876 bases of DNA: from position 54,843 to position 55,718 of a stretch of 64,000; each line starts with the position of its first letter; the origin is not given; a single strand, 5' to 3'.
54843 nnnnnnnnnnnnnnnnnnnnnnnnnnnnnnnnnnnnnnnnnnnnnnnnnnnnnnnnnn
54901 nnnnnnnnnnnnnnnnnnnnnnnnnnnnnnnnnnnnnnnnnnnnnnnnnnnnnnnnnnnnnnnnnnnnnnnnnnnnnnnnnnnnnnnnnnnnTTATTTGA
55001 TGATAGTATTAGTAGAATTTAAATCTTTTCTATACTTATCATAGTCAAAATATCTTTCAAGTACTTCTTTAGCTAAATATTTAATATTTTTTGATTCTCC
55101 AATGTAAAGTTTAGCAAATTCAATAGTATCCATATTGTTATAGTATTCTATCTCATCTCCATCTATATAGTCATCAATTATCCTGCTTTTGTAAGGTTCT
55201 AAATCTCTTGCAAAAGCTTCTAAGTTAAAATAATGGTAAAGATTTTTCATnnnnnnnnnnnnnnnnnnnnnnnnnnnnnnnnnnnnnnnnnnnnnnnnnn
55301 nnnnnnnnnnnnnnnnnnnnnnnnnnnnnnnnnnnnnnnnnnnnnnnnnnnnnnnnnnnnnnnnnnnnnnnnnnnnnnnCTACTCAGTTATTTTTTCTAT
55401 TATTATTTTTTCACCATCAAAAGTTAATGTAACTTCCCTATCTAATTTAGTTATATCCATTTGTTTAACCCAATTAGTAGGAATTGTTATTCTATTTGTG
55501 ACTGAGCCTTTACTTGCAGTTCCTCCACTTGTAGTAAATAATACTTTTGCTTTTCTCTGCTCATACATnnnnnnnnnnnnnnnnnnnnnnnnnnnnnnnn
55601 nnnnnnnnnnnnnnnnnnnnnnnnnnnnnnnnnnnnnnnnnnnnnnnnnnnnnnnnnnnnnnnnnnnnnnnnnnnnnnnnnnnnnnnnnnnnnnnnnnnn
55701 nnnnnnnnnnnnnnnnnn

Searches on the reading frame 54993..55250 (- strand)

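Call 34: search_protein_families(library=pfam, proteins=[window:54993-55250:-], max_evalue=0.01)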
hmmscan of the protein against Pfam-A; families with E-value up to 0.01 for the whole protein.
window:54993-55250:- (85 aa): 1 family
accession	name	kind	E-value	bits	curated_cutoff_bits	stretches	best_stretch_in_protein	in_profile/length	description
PF07275.16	ArdA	-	4.9e-05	24.4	27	0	35-82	99-145/155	Antirestriction protein (ArdA)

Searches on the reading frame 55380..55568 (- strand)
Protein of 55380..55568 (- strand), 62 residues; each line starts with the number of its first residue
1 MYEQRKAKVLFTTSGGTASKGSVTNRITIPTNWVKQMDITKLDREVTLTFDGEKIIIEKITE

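Call 34: search_protein_families(library=pfam, proteins=[window:55380-55568:-], max_evalue=0.01)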
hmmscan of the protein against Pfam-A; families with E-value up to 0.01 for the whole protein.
window:55380-55568:- (62 aa): 1 family
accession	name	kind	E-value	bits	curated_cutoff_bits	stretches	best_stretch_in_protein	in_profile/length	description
PF04014.23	MazE_antitoxin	-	0.0011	19.4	24.7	1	24-60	7-43/48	Antidote-toxin recognition MazE, bacterial antitoxin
